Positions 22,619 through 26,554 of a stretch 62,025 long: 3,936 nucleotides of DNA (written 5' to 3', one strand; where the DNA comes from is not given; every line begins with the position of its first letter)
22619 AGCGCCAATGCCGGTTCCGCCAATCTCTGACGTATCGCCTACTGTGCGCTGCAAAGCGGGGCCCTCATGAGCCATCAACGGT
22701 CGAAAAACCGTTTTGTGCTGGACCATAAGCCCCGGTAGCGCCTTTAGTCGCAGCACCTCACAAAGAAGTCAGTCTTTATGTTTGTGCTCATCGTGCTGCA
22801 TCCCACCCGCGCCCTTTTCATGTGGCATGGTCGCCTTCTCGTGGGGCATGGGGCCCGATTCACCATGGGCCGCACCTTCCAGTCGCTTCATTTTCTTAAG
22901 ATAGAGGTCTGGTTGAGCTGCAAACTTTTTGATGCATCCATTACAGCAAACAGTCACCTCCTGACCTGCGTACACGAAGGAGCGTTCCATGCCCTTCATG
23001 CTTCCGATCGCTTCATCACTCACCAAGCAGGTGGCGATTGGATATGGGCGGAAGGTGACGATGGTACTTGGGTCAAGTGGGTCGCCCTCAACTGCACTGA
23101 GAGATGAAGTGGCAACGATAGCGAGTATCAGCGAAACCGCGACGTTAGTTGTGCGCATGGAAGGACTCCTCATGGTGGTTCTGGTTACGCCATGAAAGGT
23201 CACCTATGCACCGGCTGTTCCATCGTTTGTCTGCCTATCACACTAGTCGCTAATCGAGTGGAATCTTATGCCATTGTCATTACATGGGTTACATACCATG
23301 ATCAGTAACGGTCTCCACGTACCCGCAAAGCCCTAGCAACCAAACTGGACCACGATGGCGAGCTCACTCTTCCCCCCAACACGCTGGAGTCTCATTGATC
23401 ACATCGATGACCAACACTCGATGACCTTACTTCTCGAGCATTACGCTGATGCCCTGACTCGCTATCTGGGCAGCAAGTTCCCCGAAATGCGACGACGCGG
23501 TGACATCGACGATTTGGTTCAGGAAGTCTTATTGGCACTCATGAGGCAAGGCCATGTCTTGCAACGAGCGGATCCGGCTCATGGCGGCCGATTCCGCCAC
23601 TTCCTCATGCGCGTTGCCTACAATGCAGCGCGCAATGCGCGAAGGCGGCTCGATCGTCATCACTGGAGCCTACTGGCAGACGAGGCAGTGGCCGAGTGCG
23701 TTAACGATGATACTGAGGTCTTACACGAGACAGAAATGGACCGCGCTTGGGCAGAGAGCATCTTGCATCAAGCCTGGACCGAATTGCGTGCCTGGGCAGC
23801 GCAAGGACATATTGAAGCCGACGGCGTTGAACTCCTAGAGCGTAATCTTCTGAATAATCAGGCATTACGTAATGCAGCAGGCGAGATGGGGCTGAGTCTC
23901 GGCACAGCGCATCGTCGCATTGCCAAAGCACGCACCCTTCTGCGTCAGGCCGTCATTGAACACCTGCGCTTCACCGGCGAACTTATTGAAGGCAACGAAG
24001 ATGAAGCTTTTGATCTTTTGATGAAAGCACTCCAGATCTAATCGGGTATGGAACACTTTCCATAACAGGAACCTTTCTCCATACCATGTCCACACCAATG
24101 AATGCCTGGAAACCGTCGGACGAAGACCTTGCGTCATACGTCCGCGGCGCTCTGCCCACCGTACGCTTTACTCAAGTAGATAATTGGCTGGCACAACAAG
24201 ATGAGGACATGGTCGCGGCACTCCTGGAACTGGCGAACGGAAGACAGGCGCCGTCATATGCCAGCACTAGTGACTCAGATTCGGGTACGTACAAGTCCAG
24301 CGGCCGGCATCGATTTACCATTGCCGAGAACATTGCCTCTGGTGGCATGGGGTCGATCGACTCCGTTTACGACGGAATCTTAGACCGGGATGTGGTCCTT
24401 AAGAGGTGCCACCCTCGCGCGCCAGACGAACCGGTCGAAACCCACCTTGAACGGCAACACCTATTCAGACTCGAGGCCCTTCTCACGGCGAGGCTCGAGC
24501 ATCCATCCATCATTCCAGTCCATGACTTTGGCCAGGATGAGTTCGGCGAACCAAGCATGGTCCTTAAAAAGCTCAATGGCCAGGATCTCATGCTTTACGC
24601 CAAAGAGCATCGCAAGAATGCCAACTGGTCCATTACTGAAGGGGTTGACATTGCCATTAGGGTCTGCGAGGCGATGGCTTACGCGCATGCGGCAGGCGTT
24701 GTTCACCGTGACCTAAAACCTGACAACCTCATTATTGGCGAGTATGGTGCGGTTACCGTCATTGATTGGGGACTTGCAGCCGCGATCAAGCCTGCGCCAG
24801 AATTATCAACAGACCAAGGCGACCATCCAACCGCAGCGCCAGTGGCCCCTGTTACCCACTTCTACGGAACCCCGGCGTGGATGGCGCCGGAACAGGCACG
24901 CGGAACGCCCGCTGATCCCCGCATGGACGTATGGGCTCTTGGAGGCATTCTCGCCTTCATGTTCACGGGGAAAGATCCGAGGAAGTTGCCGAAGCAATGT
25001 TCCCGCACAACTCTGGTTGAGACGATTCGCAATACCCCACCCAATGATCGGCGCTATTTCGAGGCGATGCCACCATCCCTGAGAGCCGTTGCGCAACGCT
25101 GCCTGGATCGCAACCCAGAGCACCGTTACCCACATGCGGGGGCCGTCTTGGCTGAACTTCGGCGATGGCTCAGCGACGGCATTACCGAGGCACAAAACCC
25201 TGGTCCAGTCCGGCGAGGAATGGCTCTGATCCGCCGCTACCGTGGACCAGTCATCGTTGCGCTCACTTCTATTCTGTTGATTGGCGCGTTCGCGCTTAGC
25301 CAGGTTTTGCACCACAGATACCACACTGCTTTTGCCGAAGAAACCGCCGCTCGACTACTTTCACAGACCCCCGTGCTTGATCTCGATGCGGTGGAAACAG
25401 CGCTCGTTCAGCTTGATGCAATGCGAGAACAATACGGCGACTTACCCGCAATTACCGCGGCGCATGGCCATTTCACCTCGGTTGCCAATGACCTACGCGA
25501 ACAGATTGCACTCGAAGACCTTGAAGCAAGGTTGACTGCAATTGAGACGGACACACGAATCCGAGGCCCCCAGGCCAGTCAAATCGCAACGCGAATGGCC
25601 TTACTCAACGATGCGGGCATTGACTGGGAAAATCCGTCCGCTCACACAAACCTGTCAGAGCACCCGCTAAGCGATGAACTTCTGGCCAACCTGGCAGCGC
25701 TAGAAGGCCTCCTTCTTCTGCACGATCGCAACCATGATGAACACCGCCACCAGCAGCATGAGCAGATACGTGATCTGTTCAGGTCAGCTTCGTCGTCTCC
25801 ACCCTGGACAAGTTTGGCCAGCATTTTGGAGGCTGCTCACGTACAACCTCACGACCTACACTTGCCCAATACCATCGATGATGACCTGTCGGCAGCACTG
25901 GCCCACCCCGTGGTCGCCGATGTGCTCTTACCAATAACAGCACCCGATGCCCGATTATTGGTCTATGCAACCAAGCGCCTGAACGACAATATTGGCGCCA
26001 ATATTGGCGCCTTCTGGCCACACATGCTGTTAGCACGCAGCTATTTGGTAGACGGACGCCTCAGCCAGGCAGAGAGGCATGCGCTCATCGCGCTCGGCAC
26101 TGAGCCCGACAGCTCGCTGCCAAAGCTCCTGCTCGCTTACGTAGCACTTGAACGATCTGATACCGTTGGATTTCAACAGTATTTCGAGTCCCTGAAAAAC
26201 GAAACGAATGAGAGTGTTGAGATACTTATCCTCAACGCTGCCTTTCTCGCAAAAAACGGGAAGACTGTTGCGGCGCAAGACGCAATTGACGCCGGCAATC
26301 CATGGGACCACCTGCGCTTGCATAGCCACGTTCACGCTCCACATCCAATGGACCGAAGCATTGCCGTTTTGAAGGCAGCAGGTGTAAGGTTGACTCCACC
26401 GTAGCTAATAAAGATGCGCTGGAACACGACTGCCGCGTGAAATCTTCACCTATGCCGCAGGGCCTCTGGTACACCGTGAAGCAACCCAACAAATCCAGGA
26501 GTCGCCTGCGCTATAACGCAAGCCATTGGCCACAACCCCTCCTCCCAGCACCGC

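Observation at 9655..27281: Cu/Ag homeostasis block with four separate TRASH/YHS modules, lying largely in a lower-GC segment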

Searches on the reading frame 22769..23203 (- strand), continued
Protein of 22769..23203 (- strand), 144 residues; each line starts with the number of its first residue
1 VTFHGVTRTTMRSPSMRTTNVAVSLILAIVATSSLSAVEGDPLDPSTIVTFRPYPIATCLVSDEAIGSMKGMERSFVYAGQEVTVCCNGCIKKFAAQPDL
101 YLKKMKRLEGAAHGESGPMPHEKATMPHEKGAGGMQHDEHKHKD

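Call 69: find_encoding_contigs(protein=P0222, flank=10000, max_places=3)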
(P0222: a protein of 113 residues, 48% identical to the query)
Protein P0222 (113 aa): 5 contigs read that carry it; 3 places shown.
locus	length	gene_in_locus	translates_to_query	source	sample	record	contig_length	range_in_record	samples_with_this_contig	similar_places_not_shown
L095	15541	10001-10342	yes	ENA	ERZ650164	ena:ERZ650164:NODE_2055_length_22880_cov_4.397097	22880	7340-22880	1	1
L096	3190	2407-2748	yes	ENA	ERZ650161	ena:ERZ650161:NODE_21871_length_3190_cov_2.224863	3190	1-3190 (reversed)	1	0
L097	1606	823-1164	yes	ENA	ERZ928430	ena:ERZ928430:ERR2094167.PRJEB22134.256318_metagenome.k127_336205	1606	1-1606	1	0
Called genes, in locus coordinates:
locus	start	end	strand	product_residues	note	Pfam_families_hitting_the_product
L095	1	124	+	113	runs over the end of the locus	PF02699:YajC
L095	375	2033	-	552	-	PF02502:LacAB_rpiB, PF00464:SHMT, PF00155:Aminotran_1_2, PF00266:Aminotran_5, PF01053:Cys_Met_Meta_PP (faint), PF01212:Beta_elim_lyase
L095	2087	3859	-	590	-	PF00456:Transketolase_N, PF02779:Transket_pyr, PF02780:Transketolase_C, PF22613:Transketolase_C_1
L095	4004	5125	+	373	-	PF01634:HisG, PF08029:HisG_C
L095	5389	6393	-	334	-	PF01790:LGT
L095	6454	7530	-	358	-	PF27529:AMPT, PF05343:Peptidase_M42, PF01546:Peptidase_M20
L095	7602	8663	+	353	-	PF00793:DAHP_synth_1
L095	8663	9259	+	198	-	PF00929:RNase_T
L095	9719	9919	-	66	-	-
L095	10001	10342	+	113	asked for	-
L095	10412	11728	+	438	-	PF02321:OEP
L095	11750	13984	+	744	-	PF19335:HMBD, PF25917:BSH_RND (weak), PF25919:BSH_CusB, PF25973:BSH_CzcB, PF25944:Beta-barrel_RND (weak), PF25954:Beta-barrel_RND_2, PF19335:HMBD, PF25975:CzcB_C (weak), +2 more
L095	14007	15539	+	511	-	?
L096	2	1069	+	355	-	?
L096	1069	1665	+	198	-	PF00929:RNase_T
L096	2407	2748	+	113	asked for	-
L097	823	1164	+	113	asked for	-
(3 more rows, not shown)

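Call 96: find_encoding_contigs(protein=P0238, flank=7000, max_places=3)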
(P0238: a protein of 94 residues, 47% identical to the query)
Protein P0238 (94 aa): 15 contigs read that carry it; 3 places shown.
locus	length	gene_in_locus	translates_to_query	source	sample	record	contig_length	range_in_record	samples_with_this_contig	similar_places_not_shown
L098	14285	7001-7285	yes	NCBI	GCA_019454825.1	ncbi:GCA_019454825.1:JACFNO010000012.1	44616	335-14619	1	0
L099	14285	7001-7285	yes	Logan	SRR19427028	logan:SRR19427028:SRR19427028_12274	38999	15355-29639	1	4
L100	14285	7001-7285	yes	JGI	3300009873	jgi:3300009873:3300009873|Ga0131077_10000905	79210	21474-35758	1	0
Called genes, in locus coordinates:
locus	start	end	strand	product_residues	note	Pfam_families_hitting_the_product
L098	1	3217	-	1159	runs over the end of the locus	PF13567:DUF4131, PF03772:Competence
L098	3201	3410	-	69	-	-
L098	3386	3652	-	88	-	-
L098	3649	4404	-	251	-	PF08378:NERD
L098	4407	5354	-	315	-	PF01938:TRAM, PF17876:CSD2 (faint), PF21579:PabTrmU54_TRAM_dom (faint), PF01938:TRAM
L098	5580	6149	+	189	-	PF07638:Sigma70_ECF (weak), PF04542:Sigma70_r2, PF08281:Sigma70_r4_2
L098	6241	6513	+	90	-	-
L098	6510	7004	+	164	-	PF13801:Metal_resist, PF07813:LTXXQ (weak)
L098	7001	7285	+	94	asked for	-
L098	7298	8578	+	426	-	PF02321:OEP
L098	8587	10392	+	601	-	PF19335:HMBD, PF25917:BSH_RND (faint), PF25919:BSH_CusB, PF25973:BSH_CzcB (weak), PF25869:3HB_CusB (weak), PF25954:Beta-barrel_RND_2, PF19335:HMBD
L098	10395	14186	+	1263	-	PF00873:ACR_tran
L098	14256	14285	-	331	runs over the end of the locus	PF05170:AsmA, PF05359:DUF748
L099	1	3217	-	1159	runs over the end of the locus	PF13567:DUF4131, PF03772:Competence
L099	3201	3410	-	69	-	-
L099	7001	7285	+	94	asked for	-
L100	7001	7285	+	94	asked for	-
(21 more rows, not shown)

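Call 97: find_encoding_contigs(protein=P0165, flank=7000, max_places=2)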
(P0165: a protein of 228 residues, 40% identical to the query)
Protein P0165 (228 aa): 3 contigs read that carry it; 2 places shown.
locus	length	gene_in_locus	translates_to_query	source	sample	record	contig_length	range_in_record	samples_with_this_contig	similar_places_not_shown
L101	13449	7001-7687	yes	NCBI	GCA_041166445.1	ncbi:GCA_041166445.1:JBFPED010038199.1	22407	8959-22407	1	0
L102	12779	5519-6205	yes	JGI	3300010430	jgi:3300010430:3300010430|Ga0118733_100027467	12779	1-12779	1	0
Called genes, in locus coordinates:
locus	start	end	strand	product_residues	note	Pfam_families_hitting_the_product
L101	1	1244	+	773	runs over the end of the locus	-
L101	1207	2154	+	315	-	PF11867:T1RH-like_C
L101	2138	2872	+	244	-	PF01863:YgjP-like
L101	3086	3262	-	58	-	-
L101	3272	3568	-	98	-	-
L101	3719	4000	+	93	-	-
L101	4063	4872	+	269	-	PF09990:DUF2231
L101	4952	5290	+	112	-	PF01740:STAS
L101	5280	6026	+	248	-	-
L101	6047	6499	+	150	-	PF00072:Response_reg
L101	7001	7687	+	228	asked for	PF04945:YHS (weak), PF24273:TRASH_HVO_1752_C (faint), PF08394:Arc_trans_TRASH (faint), PF25206:DUF7836 (faint)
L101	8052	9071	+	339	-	-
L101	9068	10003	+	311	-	PF07731:Cu-oxidase_2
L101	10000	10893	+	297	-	PF05275:CopB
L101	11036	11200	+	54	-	-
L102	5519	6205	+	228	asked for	PF04945:YHS (weak), PF24273:TRASH_HVO_1752_C (faint), PF08394:Arc_trans_TRASH (faint), PF25206:DUF7836 (faint)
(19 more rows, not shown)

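Call 98: search_protein_families(library=pfam, alignment_id=A7, max_evalue=0.01)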
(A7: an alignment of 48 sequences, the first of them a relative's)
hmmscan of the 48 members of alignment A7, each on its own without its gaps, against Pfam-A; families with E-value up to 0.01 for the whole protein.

A. member 1, P0015 (129 aa): 1 family
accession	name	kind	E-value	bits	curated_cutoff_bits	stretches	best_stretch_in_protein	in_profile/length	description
PF04945.19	YHS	-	0.0026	18.1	30.3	1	59-88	16-45/47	YHS domain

B. families by the number of members that match (of 48 scanned): 7 families
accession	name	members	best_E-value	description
PF04945.19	YHS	39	3.7e-07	YHS domain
PF24273.1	TRASH_HVO_1752_C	17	0.00084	HVO_1752, C-terminal TRASH domain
PF08394.17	Arc_trans_TRASH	4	0.0008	Archaeal TRASH domain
PF12156.14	ATPase-cat_bd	2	0.0053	Putative metal-binding domain of cation transport ATPase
PF08139.17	LPAM_1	1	0.004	Prokaryotic membrane lipoprotein lipid attachment site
PF09675.16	Chlamy_scaf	1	0.0074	Chlamydia-phage Chp2 scaffold (Chlamy_scaf)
PF06467.20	zf-FCS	1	0.0084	MYM-type Zinc finger with FCS sequence motif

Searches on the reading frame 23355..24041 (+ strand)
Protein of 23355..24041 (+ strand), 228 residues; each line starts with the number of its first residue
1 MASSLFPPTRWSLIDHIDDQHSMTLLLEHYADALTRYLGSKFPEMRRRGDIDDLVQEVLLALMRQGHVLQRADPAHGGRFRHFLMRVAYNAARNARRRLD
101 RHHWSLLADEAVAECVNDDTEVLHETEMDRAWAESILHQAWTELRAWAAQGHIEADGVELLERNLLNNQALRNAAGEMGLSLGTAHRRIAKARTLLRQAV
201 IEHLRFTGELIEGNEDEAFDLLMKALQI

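Call 4: search_protein_families(library=pfam, proteins=[window:23355-24041:+], max_evalue=0.01)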
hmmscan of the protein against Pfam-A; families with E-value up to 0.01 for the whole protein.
window:23355-24041:+ (228 aa): 1 family
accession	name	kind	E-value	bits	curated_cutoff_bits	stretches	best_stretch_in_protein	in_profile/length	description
PF04542.20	Sigma70_r2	-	9.8e-09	35.3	24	1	26-101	1-70/71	Sigma-70 region 2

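Call 8: search_protein_families(library=ncbifam, proteins=[window:23355-24041:+], max_evalue=0.01)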
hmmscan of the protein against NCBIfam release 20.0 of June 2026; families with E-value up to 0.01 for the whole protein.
window:23355-24041:+ (228 aa): 9 families
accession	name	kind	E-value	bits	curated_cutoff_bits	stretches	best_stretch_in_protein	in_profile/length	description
TIGR02937.1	sigma70-ECF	superfamily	1e-10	41.5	42.9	1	26-199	6-164/165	sigma-70 family RNA polymerase sigma factor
TIGR02989.1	Sig-70_gvs1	subfamily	3.9e-10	39.9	124.55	1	25-198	5-156/158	RNA polymerase sigma-70 factor, Rhodopirellula/Verrucomicrobium family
NF007215.0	PRK09637.1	equivalog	1e-06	28.8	212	1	25-202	5-156/181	RNA polymerase sigma factor SigZ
TIGR02959.1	SigZ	equivalog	1e-06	28.7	168.65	1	29-202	3-150/170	RNA polymerase sigma factor SigZ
TIGR02985.1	Sig70_bacteroi1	subfamily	2.8e-05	24.4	126.4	1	46-199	23-161/162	RNA polymerase sigma-70 factor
NF009171.0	PRK12518.1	equivalog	3.5e-05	23.7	208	1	47-140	49-133/191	RNA polymerase sigma factor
NF007230.0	PRK09648.1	subfamily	0.00037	20.3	209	1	18-104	23-106/195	RNA polymerase sigma factor ShbA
TIGR02952.1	Sig70_famx2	equivalog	0.0013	18.6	206.45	1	19-118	9-101/170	ECF subfamily RNA polymerase sigma factor, BldN family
NF009188.0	PRK12536.1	subfamily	0.0019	18.1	250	1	20-135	29-130/190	RNA polymerase sigma factor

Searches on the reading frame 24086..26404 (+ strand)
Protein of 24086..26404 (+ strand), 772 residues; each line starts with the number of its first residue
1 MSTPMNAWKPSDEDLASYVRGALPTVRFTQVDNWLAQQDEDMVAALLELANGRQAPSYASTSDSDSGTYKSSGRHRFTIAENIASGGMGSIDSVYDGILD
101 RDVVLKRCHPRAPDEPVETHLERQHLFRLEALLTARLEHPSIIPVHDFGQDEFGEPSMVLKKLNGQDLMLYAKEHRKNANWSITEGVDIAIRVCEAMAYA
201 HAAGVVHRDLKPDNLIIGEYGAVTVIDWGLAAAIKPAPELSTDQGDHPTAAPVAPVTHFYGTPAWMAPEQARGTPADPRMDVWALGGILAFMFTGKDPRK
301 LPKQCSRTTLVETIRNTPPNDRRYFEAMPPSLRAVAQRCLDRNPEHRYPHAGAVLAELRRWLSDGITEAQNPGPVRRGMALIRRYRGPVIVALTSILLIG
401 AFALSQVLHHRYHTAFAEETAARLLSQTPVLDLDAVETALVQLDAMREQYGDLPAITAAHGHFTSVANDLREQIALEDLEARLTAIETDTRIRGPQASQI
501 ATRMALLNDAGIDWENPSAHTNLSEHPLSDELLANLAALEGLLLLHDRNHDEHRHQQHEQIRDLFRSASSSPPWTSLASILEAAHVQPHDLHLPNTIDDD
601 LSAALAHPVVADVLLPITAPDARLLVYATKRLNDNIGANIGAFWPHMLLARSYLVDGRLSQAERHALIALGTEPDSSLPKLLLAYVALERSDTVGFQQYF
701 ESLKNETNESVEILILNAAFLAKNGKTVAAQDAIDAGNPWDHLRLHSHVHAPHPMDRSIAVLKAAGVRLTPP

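Call 4: search_protein_families(library=pfam, proteins=[window:24086-26404:+], max_evalue=0.01)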
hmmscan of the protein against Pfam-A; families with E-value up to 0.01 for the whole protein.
window:24086-26404:+ (772 aa): 3 families
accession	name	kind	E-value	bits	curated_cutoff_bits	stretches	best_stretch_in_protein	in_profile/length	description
PF00069.31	Pkinase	-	5.2e-33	115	31.7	1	80-348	4-252/263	Protein kinase domain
PF07714.23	PK_Tyr_Ser-Thr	-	3e-19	69.8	23.1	1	93-348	14-249/258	Protein tyrosine and serine/threonine kinase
PF01636.29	APH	-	2.2e-05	24.8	23.2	1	190-234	154-200/239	Phosphotransferase enzyme family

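Call 8: search_protein_families(library=ncbifam, proteins=[window:24086-26404:+], max_evalue=0.01)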
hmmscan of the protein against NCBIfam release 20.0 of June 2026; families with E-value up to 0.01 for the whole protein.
window:24086-26404:+ (772 aa): 16 families
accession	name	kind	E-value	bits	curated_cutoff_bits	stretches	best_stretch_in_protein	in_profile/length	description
NF033483.0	PknB_PASTA_kin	equivalog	1.8e-49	169.3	450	1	75-369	7-276/563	Stk1 family PASTA domain-containing Ser/Thr kinase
NF009651.0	PRK13184.1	equivalog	1.5e-39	135.7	839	1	76-362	3-291/932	serine/threonine-protein kinase PknD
NF052427.1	StpK7MSMEG_1200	equivalog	8.3e-31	107.1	900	1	77-432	9-339/601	serine/threonine protein kinase StpK7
NF047741.1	antiphage_MADS6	equivalog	1e-25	90.3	460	2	135-368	250-467/612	methylation-associated defense system protein kinase MAD6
NF038150.1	lanthi_synth_IV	equivalog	4.1e-24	84.9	650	1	69-364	183-459/851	class IV lanthionine synthetase LanL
TIGR03903.1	TOMM_kin_cyc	equivalog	7.8e-21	73.7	705.75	1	119-296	17-186/1267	TOMM system kinase/cyclase fusion protein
NF033442.0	BREX_PglW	equivalog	1e-17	63.2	990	1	119-363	249-488/1391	BREX system serine/threonine kinase PglW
NF053615.1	SerThrKinAfsKStmc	equivalog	9.1e-14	51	1300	1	190-348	118-255/809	protein serine/threonine kinase AfsK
NF038151.1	lanthi_synth_III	equivalog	2.4e-07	29.5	575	1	184-337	336-467/833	class III lanthionine synthetase LanKC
TIGR03724.2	arch_bud32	equivalog_domain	2.4e-06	27.2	125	1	156-235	68-135/193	KEOPS complex kinase/ATPase Bud32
NF043056.1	T4SS_LegK1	equivalog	7.6e-06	24.8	550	1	158-294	156-285/516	Dot/Icm T4SS effector kinase LegK1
NF011464.0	PRK14879.1-7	equivalog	0.00039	20.2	246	1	180-232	99-150/221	Kae1-associated kinase Bud32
NF007174.0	PRK09605.1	equivalog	0.00056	18.5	447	1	156-234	411-476/535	bifunctional N(6)-L-threonylcarbamoyladenine synthase/serine/threonine protein kinase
NF011462.0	PRK14879.1-3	equivalog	0.0032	17.3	174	1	188-231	86-128/192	Kae1-associated kinase Bud32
TIGR02521.1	type_IV_pilW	equivalog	0.0041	16.7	154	1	646-732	34-120/234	type IV pilus biogenesis/stability protein PilW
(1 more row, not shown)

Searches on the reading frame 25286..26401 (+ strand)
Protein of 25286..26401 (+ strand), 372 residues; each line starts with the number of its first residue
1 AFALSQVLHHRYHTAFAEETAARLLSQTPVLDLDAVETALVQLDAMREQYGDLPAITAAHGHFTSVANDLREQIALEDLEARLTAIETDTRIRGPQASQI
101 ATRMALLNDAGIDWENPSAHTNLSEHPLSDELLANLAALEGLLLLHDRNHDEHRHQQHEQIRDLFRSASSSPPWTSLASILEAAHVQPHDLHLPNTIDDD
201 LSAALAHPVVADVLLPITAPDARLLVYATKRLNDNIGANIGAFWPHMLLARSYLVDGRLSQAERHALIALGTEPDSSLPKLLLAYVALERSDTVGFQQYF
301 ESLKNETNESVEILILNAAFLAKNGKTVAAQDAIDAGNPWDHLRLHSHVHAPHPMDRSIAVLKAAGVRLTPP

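Call 85: search_protein_families(library=pfam, proteins=[window:25286-26401:+], max_evalue=0.1)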
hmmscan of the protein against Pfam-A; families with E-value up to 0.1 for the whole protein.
window:25286-26401:+ (372 aa): 2 families
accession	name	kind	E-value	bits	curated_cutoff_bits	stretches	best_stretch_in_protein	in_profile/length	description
PF05099.18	TerB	-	0.02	15.6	24.4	0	248-319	7-81/118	Tellurite resistance protein TerB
PF13428.12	TPR_14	-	0.091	14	23.5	0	246-285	4-43/44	Tetratricopeptide repeat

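Call 90: search_solved_structures(query=window:25286-26401:+, max_evalue=1)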
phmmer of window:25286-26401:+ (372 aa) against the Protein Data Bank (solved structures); distinct sequences matched with E-value up to 1: 1.
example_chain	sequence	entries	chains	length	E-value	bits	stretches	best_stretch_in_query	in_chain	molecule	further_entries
2bkm_A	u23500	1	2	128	0.047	16.2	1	26-106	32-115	TRUNCATED HEMOGLOBIN FROM GEOBACILLUS STEAROTHERMOPHILUS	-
